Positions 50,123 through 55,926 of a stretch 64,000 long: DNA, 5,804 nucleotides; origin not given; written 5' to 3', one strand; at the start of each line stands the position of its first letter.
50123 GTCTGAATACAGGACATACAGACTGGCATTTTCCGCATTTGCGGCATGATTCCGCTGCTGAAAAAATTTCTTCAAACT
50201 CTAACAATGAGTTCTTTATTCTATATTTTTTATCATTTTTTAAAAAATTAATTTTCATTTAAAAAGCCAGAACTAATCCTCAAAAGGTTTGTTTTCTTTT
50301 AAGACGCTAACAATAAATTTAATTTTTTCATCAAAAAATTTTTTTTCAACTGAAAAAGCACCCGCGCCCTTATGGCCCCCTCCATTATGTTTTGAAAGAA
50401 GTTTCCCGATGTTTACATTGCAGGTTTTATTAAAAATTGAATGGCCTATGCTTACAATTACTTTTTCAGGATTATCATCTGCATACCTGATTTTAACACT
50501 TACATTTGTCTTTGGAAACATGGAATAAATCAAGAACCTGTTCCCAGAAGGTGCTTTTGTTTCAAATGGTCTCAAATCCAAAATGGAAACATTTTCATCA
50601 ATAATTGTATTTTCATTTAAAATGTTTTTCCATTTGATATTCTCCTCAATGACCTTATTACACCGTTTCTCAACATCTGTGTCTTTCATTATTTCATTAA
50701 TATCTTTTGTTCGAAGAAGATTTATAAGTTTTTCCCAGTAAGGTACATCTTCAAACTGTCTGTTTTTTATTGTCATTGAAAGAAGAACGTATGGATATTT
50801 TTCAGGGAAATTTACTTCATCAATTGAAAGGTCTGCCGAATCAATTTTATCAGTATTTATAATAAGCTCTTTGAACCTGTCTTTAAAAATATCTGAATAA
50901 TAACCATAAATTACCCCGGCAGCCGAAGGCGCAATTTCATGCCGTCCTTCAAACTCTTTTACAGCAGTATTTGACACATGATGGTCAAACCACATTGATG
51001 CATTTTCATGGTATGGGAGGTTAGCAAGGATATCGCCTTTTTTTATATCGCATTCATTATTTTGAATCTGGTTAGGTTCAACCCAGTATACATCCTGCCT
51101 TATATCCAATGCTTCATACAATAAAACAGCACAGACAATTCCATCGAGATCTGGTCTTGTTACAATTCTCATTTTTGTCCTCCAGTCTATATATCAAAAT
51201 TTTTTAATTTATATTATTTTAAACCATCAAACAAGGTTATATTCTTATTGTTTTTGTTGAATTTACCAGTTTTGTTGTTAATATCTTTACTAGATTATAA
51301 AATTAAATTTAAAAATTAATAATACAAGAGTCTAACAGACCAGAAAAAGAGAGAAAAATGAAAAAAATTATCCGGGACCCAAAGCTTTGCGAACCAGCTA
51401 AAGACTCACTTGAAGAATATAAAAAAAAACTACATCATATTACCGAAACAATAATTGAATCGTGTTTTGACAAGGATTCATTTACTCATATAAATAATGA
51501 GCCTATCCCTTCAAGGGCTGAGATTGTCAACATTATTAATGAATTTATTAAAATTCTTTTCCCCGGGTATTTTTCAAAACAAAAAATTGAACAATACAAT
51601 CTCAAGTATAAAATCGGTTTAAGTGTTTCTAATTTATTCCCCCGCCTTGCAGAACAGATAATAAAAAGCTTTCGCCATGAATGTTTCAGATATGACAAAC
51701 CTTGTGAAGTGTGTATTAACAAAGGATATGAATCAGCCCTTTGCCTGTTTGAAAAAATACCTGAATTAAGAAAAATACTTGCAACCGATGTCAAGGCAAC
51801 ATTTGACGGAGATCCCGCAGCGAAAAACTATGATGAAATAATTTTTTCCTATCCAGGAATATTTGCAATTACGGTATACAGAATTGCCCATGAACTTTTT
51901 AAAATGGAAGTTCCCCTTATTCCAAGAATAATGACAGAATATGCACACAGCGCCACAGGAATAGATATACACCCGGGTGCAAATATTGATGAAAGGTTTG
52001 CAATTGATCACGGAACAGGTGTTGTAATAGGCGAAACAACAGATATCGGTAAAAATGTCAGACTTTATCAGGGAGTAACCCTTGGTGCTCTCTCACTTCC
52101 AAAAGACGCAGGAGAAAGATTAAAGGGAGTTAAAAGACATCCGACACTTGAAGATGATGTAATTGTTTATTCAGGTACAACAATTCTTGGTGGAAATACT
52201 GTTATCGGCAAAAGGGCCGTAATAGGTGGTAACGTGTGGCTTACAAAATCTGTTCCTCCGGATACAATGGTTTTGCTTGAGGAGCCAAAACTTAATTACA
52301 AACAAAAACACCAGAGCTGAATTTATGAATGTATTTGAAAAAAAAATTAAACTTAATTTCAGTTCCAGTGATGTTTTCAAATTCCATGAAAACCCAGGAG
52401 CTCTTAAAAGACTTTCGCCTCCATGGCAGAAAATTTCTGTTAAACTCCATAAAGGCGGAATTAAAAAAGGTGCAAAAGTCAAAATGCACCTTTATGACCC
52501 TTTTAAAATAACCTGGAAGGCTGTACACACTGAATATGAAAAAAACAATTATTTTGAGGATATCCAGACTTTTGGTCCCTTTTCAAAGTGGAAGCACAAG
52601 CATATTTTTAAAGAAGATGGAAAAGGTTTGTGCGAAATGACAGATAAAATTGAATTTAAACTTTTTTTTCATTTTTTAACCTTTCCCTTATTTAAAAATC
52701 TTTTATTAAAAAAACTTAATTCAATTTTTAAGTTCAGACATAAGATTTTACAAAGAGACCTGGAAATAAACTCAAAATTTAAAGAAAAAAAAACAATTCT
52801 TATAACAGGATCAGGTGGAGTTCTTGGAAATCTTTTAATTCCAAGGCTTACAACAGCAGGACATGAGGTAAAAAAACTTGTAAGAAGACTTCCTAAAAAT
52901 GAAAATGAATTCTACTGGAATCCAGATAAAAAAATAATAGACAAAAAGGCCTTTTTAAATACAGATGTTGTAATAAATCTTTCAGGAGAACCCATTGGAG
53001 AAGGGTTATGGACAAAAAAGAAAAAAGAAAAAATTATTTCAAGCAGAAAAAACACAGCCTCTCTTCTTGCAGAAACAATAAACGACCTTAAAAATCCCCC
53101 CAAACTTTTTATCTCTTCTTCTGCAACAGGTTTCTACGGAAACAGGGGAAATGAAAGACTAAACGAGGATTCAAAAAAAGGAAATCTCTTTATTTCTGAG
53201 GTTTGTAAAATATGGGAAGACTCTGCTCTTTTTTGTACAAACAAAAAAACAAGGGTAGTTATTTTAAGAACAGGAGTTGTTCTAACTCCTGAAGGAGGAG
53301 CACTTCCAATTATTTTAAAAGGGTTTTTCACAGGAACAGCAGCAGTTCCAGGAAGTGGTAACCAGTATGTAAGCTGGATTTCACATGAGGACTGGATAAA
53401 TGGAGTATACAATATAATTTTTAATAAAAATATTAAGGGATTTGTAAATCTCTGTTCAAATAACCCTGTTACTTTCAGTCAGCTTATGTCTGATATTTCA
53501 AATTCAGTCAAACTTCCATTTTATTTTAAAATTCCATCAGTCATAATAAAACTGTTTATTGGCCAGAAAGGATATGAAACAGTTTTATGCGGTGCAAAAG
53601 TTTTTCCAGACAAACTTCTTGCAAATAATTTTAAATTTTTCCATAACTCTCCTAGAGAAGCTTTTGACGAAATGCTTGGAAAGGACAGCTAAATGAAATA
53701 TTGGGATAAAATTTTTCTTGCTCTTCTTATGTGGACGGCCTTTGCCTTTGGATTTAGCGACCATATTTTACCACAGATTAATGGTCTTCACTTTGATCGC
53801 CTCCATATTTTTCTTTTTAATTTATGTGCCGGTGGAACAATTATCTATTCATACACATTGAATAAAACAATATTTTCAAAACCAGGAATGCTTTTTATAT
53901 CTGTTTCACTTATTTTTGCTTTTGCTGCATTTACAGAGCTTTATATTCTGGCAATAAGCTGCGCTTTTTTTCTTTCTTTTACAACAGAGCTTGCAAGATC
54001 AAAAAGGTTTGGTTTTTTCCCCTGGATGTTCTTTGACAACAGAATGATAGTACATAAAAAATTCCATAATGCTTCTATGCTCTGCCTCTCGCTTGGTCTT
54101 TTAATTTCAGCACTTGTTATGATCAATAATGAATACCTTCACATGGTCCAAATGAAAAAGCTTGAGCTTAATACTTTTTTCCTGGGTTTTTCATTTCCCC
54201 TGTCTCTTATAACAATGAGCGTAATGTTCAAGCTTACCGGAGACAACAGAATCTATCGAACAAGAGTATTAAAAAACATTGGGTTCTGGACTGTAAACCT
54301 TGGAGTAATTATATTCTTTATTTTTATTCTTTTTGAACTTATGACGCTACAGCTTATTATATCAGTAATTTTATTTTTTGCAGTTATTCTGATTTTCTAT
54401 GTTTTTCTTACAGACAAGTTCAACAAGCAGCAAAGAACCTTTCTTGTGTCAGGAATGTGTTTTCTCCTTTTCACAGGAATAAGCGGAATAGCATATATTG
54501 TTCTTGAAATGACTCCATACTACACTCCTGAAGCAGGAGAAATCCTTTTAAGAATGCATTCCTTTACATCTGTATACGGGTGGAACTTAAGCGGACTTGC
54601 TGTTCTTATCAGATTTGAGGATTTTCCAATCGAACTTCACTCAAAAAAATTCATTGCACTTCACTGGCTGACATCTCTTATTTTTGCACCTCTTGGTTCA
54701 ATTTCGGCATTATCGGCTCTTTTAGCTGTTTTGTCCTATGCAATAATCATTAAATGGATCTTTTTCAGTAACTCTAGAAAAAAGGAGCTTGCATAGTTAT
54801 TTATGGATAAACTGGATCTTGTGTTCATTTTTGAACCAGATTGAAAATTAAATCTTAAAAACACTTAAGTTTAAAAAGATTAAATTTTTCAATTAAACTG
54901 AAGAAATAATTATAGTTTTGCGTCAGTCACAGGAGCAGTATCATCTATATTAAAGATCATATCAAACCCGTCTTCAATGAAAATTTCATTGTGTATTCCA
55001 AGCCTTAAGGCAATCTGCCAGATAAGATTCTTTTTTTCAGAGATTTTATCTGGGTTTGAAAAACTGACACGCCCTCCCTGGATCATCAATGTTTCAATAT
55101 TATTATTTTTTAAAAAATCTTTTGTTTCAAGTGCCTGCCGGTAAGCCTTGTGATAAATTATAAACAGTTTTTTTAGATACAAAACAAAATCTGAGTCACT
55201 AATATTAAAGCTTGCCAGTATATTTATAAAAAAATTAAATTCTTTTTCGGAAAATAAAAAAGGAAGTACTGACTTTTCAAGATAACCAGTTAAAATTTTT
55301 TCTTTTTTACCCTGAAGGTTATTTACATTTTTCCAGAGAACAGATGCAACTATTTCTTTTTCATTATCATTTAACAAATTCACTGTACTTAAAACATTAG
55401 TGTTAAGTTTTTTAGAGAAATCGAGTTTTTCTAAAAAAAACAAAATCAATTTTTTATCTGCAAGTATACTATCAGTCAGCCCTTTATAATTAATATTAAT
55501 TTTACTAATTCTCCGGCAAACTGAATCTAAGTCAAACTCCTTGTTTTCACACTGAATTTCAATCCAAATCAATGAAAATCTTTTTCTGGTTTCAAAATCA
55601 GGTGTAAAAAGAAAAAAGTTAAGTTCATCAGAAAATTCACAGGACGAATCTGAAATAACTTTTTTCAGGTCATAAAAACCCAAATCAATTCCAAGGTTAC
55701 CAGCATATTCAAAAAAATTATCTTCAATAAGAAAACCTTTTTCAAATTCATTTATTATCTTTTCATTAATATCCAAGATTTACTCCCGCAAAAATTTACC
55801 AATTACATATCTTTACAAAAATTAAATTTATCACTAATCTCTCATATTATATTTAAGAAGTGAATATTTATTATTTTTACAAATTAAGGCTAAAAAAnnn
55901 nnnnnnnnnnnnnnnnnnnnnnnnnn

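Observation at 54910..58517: Divergent gene pair of unknown function: 288-aa protein versus a 625-aa P-loop NTPase with a DUF4213/DUF364-like gene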

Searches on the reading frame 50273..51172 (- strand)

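Call 3: search_protein_families(library=pfam, proteins=[window:50273-51172:-], max_evalue=0.1)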
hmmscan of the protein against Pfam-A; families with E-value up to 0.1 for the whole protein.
window:50273-51172:- (299 aa): 3 families
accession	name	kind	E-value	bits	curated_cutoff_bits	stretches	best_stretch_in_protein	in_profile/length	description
PF02272.25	DHHA1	-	0.00051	20.9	25.9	1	230-292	37-101/102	DHHA1 domain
PF01368.27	DHH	-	0.0006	20.5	28.1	1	6-93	9-103/125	DHH family, N-terminal domain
PF03690.18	MYG1_exonuc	-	0.015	15.3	22.1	1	43-110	40-107/318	Uncharacterised protein family (UPF0160)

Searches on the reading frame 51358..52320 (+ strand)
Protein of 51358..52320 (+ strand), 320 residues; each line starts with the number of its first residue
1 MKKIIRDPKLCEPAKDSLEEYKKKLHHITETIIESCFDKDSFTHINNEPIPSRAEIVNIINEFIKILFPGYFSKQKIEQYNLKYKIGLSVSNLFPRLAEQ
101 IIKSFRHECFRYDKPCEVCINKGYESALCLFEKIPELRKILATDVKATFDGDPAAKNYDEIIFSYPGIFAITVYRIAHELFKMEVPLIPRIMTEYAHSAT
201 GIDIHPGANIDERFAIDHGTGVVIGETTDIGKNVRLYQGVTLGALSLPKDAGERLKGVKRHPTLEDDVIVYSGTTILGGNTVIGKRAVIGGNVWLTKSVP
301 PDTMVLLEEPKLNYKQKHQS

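Call 3: search_protein_families(library=pfam, proteins=[window:51358-52320:+], max_evalue=0.1)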
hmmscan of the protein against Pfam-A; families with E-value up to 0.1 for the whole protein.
window:51358-52320:+ (320 aa): 4 families
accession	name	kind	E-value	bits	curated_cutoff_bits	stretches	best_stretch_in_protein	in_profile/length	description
PF00132.30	Hexapep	-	3.8e-05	23.6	27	1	262-296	2-35/36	Bacterial transferase hexapeptide (six repeats)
PF25084.1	LbH_EIF2B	-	0.002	18.6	54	0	269-298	10-56/105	EIF2B subunit epsilon LbH domain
PF06426.19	SATase_N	-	0.018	15.8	21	1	130-171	62-103/105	Serine acetyltransferase, N-terminal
PF17326.7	DUF5365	-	0.025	15.5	26.3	1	54-82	13-41/116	Family of unknown function (DUF5365)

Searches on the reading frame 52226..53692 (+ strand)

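Call 3: search_protein_families(library=pfam, proteins=[window:52226-53692:+], max_evalue=0.1)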
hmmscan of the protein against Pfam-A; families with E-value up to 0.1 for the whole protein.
window:52226-53692:+ (488 aa): 3 families
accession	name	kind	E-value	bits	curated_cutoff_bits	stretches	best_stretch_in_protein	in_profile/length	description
PF01370.27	Epimerase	-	1e-07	32.1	20.9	1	191-400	1-227/240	NAD dependent epimerase/dehydratase family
PF08338.16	DUF1731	-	1.9e-06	27.9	27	1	436-481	1-45/47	Domain of unknown function (DUF1731)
PF05368.20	NmrA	-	0.0019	18.3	27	1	187-227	1-41/298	NmrA-like family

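Call 5: search_protein_families(library=ncbifam, proteins=[window:52226-53692:+], max_evalue=0.1)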
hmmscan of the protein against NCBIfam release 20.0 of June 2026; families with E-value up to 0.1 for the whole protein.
window:52226-53692:+ (488 aa): 7 families
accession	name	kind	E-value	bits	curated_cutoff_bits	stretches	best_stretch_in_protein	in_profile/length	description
TIGR01777.1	yfcH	hypoth_equivalog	2.9e-75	253.6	207.35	1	191-476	1-288/292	TIGR01777 family oxidoreductase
NF050030.1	thlkprotThyD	equivalog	7.4e-56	189.5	400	1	191-484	3-305/305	thylakoid membrane protein ThyD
NF058621.1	DiazavRedAvaA7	equivalog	0.0018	17.9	400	1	191-224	3-36/304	3-diazoavenalumate denitrifying reductase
TIGR03466.1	HpnA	hypoth_equivalog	0.026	13.4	367.65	1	190-227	2-39/327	hopanoid-associated sugar epimerase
NF042423.1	oxyalk_red_Shew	equivalog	0.028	13.5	580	1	187-222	7-42/331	2-alkyl-3-oxoalkanoate reductase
NF006132.0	PRK08277.1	subfamily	0.029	13.7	281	1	183-226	6-48/280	D-mannonate oxidoreductase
NF004520.0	PRK05865.1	equivalog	0.041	11.7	1509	1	191-225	3-37/854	sugar epimerase family protein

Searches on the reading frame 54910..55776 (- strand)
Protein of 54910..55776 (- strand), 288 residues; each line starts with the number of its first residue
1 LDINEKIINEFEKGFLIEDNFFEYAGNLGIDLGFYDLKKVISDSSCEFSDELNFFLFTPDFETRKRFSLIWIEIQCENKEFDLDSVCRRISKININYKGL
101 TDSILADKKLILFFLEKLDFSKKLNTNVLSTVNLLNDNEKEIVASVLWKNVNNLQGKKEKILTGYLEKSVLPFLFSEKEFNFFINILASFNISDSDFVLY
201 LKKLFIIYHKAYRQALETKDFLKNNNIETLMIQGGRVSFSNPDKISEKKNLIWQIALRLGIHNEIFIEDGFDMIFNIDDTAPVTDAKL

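Call 3: search_protein_families(library=pfam, proteins=[window:54910-55776:-], max_evalue=0.1)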
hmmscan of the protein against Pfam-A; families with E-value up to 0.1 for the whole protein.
window:54910-55776:- (288 aa): 0 families

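Call 4: search_protein_families(library=padloc, proteins=[window:54910-55776:-], max_evalue=1)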
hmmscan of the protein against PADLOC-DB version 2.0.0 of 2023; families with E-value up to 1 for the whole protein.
window:54910-55776:- (288 aa): 0 families

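Call 5: search_protein_families(library=ncbifam, proteins=[window:54910-55776:-], max_evalue=0.1)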
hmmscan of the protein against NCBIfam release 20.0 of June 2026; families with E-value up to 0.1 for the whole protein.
window:54910-55776:- (288 aa): 1 family
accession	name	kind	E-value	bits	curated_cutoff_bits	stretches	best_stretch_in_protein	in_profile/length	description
NF052287.1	AOC03_06830_fam_RHF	equivalog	0.013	15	330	0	104-169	203-267/361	AOC03_06830 family ribosome hibernation factor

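Call 12: find_homologous_proteins(query=window:54910-55776:-)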
Query window:54910-55776:- (288 aa): 4 proteins with E <= 0.001 among 2129 candidates.
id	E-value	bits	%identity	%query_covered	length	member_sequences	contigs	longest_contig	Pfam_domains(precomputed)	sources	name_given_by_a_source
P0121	1.2e-181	620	100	100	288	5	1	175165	-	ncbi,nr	ncbi:MAG: hypothetical protein H6680_04920 [Desulfobacteraceae bacterium]|nr:hypothetical protein [D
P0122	4.9e-106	372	65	96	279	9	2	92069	-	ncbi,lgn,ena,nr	ncbi:MAG: hypothetical protein RBR08_08730 [Desulforegulaceae bacterium]|nr:hypothetical protein [De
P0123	6.2e-101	355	58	97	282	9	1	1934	-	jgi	jgi:hypothetical protein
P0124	2.8e-83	298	51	93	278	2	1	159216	-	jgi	-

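Call 62: find_encoding_contigs(protein=P0124, flank=8000, max_places=3)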
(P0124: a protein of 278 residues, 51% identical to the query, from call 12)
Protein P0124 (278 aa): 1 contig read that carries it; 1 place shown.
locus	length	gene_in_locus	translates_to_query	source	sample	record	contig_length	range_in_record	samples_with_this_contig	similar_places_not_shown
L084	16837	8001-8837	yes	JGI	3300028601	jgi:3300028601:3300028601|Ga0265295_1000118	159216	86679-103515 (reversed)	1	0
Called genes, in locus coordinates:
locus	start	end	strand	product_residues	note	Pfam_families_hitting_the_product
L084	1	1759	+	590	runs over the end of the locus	PF00361:Proton_antipo_M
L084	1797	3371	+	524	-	PF01059:Oxidored_q5_N (weak), PF00361:Proton_antipo_M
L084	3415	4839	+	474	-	PF00361:Proton_antipo_M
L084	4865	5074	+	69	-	-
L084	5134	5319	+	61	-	-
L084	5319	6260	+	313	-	PF10340:Say1_Mug180, PF20434:BD-FAE, PF07859:Abhydrolase_3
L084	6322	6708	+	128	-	-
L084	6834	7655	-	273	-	PF13746:Fer4_18 (weak), PF13484:Fer4_16 (faint), PF13534:Fer4_17 (faint), PF13187:Fer4_9 (faint), PF00037:Fer4 (faint), PF14697:Fer4_21 (faint), PF12838:Fer4_7 (faint)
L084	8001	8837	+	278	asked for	-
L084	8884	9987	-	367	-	-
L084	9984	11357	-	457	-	PF01370:Epimerase (faint), PF08338:DUF1731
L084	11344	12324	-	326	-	PF00132:Hexapep (faint), PF25087:GMPPB_C (faint)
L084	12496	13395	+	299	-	-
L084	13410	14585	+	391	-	PF13183:Fer4_8, PF13237:Fer4_10 (faint), PF12838:Fer4_7, PF13534:Fer4_17, PF02754:CCG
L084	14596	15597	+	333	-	PF01368:DHH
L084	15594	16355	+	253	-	PF23023:Anti-Pycsar_Apyc1, PF00753:Lactamase_B, PF13691:Lactamase_B_4 (faint), PF12706:Lactamase_B_2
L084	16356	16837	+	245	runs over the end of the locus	PF13241:NAD_binding_7, PF14824:Sirohm_synth_M (weak)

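Call 63: find_encoding_contigs(protein=P0123, flank=8000, max_places=3)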
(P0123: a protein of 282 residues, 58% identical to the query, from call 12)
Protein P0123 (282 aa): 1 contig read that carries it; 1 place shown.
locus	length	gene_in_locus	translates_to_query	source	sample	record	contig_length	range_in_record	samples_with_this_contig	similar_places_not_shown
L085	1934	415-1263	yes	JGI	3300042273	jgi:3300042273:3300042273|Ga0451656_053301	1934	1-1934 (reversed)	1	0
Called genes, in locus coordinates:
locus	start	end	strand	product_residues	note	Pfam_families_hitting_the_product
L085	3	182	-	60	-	?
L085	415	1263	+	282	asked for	-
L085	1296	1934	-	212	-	?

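Call 88: search_solved_structures(query=window:54910-55776:-, max_evalue=1)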
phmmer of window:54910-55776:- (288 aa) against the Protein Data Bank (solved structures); distinct sequences matched with E-value up to 1: 4.
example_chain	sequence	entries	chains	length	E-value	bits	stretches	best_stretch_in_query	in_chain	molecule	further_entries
5mfi_A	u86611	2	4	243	0.072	15.7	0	124-161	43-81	YIII(Dq.V2)4CqI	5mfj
3ose_A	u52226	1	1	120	0.092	15.3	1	35-109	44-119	Serine/threonine-protein kinase MARK1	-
1v5s_A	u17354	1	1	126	0.38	13.3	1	22-110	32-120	MAP/microtubule affinity-regulating kinase 3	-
4d49_A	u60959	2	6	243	0.41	13.2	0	124-162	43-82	ARMADILLO REPEAT PROTEIN ARM00027 | YIII(Dq.V1)4CPAF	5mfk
